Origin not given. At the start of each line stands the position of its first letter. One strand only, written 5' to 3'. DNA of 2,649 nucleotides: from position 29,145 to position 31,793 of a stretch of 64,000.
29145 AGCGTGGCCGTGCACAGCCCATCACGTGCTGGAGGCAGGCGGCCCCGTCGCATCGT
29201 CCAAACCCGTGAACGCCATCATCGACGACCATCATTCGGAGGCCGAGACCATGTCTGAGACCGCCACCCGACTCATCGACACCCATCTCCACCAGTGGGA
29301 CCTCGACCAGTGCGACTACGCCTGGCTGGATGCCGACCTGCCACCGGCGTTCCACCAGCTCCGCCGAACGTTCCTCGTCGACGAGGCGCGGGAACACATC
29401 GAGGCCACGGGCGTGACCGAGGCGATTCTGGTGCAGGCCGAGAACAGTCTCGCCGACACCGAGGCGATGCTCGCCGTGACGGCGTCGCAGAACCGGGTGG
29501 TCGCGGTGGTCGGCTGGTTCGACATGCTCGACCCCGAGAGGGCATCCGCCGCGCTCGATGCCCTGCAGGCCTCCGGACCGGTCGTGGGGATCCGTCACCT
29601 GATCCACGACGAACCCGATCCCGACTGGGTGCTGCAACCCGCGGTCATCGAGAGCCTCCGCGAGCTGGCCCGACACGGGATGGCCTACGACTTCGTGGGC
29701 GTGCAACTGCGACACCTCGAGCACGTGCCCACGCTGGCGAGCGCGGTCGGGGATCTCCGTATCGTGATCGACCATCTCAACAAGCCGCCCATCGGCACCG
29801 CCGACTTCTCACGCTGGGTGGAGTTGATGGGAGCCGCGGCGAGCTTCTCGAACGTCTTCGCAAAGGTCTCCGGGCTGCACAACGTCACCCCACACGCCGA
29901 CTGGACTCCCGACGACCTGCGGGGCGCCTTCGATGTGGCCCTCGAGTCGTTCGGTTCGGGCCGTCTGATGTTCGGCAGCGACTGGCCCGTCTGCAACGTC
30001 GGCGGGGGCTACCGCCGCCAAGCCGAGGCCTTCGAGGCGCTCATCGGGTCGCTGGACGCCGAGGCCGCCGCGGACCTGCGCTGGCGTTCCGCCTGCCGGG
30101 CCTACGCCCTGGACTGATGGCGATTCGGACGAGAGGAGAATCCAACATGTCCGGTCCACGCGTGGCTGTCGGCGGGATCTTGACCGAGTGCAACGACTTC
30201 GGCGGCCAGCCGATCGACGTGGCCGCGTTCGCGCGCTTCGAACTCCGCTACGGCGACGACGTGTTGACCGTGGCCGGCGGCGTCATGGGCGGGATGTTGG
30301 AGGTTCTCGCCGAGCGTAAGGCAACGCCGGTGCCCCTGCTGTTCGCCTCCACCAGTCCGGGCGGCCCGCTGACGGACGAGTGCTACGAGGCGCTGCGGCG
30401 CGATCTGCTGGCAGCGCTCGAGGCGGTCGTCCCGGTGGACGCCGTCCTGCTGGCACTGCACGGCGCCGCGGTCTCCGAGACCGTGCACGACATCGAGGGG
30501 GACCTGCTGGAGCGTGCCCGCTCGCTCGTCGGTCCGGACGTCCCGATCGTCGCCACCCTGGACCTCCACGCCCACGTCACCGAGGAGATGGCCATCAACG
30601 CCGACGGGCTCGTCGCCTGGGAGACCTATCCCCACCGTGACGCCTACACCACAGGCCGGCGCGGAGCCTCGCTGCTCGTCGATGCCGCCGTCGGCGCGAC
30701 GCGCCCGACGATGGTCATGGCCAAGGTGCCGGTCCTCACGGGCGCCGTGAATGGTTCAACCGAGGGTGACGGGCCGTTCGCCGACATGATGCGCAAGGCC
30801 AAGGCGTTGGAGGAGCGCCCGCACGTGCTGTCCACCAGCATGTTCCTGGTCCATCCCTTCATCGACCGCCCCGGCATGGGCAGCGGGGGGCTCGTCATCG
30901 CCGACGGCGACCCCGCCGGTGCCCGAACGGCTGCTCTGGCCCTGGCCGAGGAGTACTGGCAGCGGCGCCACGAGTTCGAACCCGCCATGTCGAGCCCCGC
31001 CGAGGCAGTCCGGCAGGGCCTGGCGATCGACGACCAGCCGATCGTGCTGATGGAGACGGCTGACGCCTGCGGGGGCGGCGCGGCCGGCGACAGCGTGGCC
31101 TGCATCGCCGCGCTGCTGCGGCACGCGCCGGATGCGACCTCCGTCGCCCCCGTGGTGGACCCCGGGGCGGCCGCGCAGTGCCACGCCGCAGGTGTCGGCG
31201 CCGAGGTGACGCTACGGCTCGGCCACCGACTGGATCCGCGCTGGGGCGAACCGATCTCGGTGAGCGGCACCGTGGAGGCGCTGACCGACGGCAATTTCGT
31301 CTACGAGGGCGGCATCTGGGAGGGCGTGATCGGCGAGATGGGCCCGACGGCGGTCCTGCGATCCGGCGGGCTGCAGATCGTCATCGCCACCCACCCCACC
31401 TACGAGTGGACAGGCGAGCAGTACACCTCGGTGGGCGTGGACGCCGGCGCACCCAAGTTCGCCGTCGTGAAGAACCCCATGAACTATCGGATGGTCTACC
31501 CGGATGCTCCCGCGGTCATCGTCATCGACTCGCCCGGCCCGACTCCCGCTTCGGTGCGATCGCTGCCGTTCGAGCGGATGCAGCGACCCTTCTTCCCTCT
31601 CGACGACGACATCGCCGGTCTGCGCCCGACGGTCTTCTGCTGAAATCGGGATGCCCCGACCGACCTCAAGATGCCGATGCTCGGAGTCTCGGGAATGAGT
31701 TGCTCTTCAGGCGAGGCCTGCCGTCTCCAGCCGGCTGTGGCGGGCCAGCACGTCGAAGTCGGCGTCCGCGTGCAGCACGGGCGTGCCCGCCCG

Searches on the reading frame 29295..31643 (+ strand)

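Call 41: search_protein_families(library=pfam, proteins=[window:29295-31643:+], max_evalue=0.00001)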
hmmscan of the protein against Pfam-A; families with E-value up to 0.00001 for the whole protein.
window:29295-31643:+ (782 aa): 2 families
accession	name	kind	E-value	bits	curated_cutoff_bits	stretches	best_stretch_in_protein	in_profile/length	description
PF07364.17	DUF1485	-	1.7e-82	277.4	22.8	1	289-574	1-288/290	Metallopeptidase family M81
PF07171.17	MlrC_C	-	1.1e-38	133.7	27.2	1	585-761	1-178/178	MlrC C-terminus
